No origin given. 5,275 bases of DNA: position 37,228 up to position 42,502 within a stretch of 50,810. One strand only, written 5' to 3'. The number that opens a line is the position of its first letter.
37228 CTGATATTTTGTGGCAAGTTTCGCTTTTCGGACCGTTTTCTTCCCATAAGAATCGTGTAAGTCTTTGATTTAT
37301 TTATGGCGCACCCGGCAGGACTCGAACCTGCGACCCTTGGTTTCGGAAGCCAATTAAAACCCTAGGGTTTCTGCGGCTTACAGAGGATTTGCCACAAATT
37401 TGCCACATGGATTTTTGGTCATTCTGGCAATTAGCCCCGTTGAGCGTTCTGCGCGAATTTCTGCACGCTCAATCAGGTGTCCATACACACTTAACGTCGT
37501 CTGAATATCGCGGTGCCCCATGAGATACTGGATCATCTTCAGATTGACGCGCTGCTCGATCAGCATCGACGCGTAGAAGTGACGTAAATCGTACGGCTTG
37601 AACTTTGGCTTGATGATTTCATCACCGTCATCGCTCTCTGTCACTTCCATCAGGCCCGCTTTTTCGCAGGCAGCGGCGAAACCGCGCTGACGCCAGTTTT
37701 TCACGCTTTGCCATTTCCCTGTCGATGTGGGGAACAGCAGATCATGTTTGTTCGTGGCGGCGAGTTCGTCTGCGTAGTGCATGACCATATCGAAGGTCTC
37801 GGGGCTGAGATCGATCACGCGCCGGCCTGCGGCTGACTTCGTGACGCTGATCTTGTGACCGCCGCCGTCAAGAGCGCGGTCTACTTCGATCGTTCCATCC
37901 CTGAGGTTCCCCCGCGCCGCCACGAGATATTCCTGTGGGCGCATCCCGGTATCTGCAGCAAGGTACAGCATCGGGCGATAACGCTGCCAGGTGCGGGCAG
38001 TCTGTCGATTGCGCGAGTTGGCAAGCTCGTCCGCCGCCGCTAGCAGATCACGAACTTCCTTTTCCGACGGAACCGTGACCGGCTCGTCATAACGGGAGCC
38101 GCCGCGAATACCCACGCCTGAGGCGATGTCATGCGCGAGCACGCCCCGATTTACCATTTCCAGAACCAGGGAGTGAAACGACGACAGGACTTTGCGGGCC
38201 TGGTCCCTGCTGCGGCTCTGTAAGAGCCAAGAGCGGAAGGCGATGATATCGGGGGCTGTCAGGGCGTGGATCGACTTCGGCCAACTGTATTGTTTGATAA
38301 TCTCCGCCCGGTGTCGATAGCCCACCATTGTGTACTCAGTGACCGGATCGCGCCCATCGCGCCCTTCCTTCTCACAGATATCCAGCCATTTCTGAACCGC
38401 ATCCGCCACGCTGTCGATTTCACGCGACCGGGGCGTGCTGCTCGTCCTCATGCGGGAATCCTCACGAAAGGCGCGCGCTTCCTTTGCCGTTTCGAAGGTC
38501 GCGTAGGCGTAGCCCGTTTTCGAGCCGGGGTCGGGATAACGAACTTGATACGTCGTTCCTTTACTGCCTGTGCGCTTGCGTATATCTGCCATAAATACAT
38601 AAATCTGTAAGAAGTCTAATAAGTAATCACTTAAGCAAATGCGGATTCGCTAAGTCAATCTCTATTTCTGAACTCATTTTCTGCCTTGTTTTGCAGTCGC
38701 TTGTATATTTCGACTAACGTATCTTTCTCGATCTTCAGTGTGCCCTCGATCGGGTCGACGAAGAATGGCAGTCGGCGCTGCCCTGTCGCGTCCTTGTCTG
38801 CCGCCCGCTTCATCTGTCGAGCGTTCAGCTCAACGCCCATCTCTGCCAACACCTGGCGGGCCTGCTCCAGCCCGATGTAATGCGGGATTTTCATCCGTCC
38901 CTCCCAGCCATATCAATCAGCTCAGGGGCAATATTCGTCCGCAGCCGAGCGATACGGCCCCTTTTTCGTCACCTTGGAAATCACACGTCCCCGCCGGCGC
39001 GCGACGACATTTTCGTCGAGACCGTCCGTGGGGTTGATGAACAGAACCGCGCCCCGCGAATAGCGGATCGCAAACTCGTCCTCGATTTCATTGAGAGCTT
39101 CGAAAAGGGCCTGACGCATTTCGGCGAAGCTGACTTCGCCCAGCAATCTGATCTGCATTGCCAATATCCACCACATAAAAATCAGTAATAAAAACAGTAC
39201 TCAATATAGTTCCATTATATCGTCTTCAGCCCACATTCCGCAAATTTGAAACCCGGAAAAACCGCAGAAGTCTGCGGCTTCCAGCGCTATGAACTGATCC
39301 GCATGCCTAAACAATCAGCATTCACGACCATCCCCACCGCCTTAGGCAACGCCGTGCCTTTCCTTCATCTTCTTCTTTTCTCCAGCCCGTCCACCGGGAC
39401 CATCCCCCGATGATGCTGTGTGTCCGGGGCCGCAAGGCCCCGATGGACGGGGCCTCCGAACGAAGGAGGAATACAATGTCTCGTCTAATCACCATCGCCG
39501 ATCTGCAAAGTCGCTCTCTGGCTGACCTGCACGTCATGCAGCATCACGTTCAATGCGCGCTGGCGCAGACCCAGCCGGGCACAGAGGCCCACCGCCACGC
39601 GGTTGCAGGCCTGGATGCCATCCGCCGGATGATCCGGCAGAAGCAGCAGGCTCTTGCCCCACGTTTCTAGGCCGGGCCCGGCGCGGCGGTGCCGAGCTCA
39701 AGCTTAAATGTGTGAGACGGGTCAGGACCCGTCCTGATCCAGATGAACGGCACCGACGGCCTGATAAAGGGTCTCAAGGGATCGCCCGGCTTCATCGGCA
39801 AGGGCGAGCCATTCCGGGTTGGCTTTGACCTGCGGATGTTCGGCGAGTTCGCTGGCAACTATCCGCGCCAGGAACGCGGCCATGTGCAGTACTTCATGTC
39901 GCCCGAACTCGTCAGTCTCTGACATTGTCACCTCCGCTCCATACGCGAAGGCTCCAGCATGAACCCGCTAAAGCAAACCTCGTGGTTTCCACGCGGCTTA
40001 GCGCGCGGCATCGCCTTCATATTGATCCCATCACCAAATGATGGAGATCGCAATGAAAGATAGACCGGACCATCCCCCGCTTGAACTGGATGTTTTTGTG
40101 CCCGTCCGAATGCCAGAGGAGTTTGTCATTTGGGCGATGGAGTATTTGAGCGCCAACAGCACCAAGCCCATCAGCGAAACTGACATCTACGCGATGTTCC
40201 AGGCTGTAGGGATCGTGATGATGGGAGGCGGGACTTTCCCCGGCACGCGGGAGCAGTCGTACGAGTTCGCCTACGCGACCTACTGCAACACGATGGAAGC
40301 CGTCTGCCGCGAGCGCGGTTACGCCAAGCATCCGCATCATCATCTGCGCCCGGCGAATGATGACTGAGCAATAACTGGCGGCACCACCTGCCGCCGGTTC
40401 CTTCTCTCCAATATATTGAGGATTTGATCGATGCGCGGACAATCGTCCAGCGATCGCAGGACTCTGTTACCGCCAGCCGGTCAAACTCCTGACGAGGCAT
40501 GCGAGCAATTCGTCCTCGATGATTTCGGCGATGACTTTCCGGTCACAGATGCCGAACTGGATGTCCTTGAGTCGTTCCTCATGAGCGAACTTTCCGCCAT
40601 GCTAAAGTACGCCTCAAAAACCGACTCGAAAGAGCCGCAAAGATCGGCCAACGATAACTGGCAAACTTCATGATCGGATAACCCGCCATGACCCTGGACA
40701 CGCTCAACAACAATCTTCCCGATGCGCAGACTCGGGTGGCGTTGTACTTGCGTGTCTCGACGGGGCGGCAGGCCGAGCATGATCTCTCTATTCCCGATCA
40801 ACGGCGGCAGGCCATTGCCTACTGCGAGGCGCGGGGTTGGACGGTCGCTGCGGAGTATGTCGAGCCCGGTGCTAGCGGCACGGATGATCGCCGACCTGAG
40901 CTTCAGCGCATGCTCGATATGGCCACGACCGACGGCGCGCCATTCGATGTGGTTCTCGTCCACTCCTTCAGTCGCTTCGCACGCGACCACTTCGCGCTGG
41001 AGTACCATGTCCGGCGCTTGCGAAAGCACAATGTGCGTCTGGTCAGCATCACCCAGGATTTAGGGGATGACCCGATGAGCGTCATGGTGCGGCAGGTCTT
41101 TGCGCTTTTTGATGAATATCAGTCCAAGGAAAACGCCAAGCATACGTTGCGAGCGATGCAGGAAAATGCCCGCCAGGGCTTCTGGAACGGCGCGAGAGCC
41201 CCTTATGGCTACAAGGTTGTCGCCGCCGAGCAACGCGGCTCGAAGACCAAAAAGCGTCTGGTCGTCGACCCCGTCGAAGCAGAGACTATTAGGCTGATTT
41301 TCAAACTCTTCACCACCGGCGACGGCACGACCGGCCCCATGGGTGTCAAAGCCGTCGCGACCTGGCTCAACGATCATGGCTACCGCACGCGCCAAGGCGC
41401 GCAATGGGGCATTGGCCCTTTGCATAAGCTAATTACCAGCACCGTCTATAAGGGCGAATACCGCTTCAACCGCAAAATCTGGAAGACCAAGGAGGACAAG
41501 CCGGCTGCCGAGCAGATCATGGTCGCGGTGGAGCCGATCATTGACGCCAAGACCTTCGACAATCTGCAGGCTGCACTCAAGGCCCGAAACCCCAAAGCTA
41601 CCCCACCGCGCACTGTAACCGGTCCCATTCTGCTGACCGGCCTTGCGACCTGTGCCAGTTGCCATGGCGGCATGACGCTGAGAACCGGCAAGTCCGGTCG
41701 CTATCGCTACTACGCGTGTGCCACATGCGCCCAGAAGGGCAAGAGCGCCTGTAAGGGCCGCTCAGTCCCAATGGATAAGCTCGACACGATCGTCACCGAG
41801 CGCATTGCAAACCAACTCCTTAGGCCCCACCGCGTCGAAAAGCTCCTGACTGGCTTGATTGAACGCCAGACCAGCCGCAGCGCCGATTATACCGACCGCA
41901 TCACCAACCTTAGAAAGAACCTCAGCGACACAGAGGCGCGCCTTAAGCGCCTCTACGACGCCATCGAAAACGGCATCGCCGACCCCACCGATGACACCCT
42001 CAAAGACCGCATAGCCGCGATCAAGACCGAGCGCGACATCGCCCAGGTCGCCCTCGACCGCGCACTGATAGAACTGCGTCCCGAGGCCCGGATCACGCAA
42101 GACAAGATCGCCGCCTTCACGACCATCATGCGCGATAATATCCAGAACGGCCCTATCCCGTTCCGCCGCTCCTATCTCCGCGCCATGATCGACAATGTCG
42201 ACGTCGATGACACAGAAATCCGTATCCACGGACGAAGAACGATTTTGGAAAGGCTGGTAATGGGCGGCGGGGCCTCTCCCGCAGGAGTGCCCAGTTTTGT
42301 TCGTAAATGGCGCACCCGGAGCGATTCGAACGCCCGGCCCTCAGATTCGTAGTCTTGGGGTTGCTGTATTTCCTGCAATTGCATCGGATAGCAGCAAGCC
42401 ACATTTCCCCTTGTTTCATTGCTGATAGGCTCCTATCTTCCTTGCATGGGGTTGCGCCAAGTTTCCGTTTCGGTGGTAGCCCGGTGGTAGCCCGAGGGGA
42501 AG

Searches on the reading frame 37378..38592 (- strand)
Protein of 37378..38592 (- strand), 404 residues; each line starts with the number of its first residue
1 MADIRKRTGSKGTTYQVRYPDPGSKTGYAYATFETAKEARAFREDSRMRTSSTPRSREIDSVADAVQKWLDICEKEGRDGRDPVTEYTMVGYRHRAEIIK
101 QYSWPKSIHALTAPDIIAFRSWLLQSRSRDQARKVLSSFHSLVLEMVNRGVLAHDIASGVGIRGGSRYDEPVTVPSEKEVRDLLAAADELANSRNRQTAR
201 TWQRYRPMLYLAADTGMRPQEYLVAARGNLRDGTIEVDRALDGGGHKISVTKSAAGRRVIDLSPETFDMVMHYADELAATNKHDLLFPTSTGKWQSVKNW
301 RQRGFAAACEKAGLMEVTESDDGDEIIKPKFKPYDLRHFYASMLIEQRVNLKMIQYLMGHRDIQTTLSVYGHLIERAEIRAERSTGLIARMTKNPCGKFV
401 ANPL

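Call 13: search_protein_families(library=pfam, proteins=[window:37378-38592:-], max_evalue=0.001)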
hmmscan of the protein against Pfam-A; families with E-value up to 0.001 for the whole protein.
window:37378-38592:- (404 aa): 1 family
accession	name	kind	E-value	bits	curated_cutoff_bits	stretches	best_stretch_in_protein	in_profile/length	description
PF00589.27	Phage_integrase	-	9.2e-16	58.5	27.1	1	177-373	5-168/172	Phage integrase family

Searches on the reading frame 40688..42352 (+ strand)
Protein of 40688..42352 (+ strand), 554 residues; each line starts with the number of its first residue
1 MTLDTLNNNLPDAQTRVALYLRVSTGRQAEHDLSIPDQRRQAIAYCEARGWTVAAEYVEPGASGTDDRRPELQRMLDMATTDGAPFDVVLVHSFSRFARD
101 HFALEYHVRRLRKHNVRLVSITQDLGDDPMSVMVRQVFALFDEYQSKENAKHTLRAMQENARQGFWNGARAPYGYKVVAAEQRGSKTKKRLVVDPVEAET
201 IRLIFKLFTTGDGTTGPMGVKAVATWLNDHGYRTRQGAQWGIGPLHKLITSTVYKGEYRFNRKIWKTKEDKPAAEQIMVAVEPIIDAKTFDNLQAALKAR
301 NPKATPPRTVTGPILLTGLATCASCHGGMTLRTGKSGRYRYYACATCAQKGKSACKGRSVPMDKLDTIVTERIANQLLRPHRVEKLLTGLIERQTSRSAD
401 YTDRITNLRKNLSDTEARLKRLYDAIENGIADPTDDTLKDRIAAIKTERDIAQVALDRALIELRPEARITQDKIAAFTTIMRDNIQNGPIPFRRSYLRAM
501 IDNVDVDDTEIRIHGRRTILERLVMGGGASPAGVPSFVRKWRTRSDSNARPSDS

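Call 13: search_protein_families(library=pfam, proteins=[window:40688-42352:+], max_evalue=0.001)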
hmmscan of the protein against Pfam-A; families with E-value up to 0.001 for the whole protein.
window:40688-42352:+ (554 aa): 3 families
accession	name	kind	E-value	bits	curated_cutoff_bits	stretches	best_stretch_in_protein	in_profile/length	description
PF00239.26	Resolvase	-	1.2e-29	103.7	23.3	1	17-164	1-143/145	Resolvase, N terminal domain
PF07508.19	Recombinase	-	2.2e-17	63.6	21.1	1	195-300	1-102/102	Recombinase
PF13408.12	Zn_ribbon_recom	-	4.9e-14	52.9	25.3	1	315-373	1-57/58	Recombinase zinc beta ribbon domain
